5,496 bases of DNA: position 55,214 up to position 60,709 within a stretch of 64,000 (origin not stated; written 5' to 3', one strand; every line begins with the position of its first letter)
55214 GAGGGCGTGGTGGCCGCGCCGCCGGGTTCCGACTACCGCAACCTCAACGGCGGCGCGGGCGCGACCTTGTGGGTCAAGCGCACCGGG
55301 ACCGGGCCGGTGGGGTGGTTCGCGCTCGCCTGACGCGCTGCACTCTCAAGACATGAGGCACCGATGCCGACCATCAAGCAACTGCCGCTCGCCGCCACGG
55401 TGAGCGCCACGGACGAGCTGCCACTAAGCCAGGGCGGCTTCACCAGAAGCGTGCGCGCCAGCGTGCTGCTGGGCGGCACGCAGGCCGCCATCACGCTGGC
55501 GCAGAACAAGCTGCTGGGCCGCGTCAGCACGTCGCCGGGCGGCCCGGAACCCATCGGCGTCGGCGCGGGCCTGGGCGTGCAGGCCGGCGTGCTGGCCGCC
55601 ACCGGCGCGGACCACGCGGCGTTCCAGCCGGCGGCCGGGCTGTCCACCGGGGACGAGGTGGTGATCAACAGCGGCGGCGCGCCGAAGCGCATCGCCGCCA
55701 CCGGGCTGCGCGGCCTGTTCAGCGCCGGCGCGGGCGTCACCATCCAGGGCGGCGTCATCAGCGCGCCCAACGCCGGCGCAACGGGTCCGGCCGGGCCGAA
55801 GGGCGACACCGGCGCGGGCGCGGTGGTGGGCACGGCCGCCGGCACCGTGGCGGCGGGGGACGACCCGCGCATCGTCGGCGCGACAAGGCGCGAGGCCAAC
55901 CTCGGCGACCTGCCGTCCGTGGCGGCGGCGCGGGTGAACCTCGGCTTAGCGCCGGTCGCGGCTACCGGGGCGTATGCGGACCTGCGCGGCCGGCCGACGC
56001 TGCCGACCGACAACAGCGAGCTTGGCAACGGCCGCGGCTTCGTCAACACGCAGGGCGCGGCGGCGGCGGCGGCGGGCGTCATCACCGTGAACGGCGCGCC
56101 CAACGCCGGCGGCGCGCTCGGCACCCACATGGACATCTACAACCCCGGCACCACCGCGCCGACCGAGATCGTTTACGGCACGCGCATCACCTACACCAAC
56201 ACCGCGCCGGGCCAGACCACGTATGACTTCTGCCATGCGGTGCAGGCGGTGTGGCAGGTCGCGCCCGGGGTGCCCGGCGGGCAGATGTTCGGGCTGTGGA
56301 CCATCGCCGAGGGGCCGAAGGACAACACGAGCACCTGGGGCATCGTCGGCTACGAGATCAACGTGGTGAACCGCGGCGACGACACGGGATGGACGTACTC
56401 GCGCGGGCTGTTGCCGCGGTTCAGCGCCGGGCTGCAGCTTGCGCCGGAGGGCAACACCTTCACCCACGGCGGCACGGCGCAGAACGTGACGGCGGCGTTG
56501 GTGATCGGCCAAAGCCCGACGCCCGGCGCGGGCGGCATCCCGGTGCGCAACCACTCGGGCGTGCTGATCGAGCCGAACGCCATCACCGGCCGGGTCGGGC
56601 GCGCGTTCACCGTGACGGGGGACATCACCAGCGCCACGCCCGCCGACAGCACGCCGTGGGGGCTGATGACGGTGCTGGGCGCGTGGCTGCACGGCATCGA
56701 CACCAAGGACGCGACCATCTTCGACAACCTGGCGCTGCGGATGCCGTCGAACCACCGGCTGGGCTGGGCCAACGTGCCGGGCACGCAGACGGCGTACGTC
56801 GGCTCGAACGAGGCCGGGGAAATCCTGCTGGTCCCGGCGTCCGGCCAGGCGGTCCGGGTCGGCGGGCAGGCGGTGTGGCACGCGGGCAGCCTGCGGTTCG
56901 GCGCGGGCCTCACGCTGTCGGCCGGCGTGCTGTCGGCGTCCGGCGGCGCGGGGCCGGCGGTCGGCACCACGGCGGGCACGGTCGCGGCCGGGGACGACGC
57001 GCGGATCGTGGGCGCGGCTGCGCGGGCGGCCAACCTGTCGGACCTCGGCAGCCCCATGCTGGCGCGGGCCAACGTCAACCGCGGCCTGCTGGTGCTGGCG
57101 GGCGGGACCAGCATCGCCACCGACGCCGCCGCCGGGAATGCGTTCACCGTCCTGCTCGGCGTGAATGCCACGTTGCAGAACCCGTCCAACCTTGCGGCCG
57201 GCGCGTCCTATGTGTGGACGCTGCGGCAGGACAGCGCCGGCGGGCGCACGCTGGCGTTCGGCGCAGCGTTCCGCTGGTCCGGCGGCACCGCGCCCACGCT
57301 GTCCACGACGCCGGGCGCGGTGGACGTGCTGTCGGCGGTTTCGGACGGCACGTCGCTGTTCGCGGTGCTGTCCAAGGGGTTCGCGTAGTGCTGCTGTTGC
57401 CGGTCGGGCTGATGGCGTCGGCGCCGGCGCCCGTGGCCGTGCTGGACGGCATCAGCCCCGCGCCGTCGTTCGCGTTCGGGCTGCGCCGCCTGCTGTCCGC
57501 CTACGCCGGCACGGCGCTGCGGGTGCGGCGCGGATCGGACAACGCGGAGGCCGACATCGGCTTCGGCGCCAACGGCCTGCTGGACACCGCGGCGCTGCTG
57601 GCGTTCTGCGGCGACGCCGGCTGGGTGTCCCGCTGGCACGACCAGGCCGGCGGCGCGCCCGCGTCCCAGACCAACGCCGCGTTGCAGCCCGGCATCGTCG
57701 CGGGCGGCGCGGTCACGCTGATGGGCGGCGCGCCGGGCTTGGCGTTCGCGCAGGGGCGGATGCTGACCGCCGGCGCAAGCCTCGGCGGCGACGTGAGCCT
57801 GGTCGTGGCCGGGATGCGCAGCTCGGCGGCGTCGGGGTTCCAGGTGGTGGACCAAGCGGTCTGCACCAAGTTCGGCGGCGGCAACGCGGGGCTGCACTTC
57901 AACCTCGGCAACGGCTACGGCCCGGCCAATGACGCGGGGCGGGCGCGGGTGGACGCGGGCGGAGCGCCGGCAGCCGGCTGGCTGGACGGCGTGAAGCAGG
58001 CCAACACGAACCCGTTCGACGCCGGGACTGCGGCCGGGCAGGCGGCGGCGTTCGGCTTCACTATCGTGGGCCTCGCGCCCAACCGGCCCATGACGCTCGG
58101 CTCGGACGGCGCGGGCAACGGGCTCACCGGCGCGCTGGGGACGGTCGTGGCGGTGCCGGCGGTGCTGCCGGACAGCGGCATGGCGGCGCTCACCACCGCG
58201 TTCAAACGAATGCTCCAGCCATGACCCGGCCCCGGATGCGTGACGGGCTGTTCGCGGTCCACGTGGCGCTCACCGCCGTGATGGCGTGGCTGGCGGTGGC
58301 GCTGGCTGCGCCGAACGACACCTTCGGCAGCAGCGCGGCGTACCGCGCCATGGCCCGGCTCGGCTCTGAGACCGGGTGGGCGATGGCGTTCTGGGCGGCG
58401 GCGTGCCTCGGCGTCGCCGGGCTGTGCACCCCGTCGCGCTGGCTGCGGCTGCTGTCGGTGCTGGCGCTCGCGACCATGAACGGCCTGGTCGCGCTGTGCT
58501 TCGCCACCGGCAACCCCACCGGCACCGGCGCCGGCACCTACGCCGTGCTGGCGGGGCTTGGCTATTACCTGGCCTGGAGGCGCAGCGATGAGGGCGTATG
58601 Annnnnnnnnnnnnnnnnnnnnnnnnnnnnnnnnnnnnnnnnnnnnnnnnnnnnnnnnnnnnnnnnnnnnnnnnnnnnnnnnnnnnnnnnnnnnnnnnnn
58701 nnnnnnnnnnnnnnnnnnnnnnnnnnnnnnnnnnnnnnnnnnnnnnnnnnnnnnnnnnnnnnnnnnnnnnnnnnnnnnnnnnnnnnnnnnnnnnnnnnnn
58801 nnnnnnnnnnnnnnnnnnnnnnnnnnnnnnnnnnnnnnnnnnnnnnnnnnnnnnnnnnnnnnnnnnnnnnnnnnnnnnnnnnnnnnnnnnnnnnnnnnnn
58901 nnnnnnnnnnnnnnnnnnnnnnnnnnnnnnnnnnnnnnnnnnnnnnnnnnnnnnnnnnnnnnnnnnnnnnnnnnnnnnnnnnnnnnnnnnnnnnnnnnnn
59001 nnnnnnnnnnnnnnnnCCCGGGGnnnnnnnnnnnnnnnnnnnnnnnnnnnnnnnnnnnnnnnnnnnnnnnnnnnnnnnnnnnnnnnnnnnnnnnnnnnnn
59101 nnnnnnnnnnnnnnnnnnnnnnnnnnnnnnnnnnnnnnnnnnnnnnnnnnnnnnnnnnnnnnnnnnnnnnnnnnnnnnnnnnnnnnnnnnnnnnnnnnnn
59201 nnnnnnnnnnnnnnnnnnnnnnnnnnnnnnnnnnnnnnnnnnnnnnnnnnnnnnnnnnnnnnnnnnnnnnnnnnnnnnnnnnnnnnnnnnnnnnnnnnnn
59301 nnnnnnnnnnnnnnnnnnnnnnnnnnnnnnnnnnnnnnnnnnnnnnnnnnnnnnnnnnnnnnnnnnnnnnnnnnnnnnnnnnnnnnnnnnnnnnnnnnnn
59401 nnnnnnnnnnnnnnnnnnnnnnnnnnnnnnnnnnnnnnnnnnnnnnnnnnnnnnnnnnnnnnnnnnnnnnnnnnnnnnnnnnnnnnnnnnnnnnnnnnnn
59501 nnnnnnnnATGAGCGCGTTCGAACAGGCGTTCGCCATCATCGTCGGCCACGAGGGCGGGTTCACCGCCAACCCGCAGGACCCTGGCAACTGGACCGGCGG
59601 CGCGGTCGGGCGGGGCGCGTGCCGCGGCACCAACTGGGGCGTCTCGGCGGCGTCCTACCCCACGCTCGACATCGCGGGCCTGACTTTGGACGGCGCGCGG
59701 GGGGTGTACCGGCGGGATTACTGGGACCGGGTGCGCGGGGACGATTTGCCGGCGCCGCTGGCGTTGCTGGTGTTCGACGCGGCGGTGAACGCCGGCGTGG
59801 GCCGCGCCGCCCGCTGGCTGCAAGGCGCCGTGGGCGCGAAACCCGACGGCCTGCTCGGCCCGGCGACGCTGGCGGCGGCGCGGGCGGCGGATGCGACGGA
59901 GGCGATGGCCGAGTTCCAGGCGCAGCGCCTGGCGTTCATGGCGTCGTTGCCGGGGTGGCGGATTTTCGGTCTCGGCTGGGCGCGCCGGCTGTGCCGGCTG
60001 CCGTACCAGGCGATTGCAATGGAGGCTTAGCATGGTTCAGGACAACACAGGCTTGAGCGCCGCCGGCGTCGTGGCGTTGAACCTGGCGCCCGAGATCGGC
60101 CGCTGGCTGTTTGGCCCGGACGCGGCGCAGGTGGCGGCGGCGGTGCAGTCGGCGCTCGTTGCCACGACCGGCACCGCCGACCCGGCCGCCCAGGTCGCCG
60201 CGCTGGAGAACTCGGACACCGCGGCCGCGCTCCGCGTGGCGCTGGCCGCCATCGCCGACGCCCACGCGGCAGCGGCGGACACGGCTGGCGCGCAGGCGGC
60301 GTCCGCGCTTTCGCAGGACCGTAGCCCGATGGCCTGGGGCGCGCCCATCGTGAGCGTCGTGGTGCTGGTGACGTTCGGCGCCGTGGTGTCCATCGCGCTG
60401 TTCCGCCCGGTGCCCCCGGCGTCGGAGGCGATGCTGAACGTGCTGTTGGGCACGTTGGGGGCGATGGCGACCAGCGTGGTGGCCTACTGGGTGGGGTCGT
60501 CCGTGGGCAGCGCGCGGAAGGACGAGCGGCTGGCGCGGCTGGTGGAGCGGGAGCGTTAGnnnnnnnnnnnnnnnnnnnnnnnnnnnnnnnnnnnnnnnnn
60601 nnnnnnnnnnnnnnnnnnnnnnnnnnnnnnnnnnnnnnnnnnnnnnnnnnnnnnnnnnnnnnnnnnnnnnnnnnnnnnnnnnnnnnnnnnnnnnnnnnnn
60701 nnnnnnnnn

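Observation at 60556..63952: DUF5710-like domain plus Upf1-like SF1 helicase read as two ORFs overlapping by 185 nt: likely one ~1150-aa gene with a +1 frame change, convergent on the prophage lysis cassette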

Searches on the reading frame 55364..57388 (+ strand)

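Call 27: search_protein_families(library=phrogs, proteins=[window:55364-57388:+], max_evalue=0.001)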
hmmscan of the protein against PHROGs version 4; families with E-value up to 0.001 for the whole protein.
window:55364-57388:+ (674 aa): 4 families
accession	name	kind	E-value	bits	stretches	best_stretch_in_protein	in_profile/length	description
phrog_37677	-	unknown function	1.9e-06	27.7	0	515-557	5-47/635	-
phrog_9017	-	tail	9.5e-05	23.7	1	582-664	60-148/159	tail fiber protein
phrog_5596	-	unknown function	0.00027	20.8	0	576-668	357-445/451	-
phrog_34656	-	unknown function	0.00077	20.3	0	582-667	100-191/200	-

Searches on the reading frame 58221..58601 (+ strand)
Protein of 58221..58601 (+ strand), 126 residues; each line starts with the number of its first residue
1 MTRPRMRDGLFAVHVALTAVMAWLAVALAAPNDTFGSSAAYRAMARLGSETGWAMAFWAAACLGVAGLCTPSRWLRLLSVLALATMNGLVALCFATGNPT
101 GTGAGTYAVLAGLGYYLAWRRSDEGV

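Call 27: search_protein_families(library=phrogs, proteins=[window:58221-58601:+], max_evalue=0.001)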
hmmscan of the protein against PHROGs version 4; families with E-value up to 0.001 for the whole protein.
window:58221-58601:+ (126 aa): 1 family
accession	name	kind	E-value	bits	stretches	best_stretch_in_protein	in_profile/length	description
phrog_8980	-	unknown function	1.5e-09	38.9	1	16-118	29-131/150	-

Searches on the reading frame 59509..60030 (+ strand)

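Call 27: search_protein_families(library=phrogs, proteins=[window:59509-60030:+], max_evalue=0.001)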
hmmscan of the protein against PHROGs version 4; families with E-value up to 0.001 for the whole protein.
window:59509-60030:+ (173 aa): 2 families
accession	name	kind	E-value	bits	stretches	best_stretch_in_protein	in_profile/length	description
phrog_315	-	lysis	1.6e-45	156.8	1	2-168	333-491/677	endolysin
phrog_12853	-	unknown function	9.5e-16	59.4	1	4-124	3-129/131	-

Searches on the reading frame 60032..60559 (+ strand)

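Call 27: search_protein_families(library=phrogs, proteins=[window:60032-60559:+], max_evalue=0.001)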
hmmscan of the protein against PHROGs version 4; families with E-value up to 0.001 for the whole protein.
window:60032-60559:+ (175 aa): 2 families
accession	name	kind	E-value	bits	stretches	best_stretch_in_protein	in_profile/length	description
phrog_1544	-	unknown function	1.2e-11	45.7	1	12-166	8-191/200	-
phrog_9990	-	unknown function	0.00012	22.9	1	111-166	13-69/72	-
